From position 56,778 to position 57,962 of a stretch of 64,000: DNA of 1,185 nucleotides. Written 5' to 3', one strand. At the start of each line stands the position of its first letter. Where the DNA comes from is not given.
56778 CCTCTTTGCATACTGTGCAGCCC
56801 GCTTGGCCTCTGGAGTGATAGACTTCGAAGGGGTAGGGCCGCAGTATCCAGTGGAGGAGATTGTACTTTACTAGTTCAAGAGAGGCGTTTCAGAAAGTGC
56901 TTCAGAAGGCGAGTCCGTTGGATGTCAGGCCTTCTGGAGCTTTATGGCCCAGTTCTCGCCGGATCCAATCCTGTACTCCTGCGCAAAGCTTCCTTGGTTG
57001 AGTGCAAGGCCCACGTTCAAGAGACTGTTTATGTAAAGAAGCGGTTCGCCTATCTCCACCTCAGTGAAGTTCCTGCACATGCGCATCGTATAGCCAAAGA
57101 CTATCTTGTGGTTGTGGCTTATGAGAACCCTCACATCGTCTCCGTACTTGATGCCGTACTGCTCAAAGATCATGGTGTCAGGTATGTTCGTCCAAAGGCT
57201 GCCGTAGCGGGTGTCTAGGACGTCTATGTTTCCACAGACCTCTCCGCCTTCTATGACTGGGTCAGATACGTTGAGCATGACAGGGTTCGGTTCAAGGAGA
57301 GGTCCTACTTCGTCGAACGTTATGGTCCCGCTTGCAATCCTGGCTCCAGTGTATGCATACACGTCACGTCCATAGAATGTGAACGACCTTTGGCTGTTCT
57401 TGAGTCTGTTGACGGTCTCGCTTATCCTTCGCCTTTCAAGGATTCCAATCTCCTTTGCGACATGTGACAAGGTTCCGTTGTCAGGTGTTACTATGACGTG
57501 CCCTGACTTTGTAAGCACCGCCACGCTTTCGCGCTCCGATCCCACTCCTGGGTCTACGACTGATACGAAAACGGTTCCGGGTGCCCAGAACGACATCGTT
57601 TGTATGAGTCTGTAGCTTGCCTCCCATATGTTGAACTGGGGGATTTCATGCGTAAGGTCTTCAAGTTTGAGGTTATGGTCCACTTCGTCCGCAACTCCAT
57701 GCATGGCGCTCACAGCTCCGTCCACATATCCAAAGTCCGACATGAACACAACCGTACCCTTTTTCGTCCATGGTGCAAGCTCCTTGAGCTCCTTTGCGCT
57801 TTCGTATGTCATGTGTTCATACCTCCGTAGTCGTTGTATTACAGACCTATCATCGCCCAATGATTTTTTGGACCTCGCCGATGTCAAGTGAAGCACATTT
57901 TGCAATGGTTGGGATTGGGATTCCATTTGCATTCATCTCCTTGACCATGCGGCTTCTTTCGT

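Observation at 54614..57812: DUF62 paralogs differ at catalytic-motif positions: one degenerate, one N-domain only, one His-to-Tyr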

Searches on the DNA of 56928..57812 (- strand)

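Call 77: search_rna_families(sources=[L032, L033, L035, L036, L027, L028, L030, L026], threshold=gathering)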
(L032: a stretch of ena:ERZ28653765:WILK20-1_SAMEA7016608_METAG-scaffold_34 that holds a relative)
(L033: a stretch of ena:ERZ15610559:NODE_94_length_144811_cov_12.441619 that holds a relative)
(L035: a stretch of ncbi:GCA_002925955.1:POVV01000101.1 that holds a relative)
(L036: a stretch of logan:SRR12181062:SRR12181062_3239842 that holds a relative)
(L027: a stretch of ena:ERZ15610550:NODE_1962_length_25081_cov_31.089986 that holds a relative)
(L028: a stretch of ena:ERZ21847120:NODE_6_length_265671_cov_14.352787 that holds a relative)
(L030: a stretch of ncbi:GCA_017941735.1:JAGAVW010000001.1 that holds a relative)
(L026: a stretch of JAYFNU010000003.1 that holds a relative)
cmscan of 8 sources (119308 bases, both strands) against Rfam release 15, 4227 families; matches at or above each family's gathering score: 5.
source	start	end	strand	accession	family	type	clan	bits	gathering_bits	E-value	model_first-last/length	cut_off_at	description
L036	5674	5919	+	RF00230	T-box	Cis-reg; leader;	-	130.8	93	1.6e-28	1-219/219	no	T-box leader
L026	18193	18265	+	RF00005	tRNA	Gene; tRNA;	CL00001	63.3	29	4.2e-11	1-71/71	no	tRNA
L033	10137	10210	-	RF00005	tRNA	Gene; tRNA;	CL00001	61.4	29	1.3e-10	1-71/71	no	tRNA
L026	17125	17206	-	RF00005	tRNA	Gene; tRNA;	CL00001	54.6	29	1e-08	1-71/71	no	tRNA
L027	11417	11469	+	RF00005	tRNA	Gene; tRNA;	CL00001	35.6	29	0.0017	1-51/71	3'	tRNA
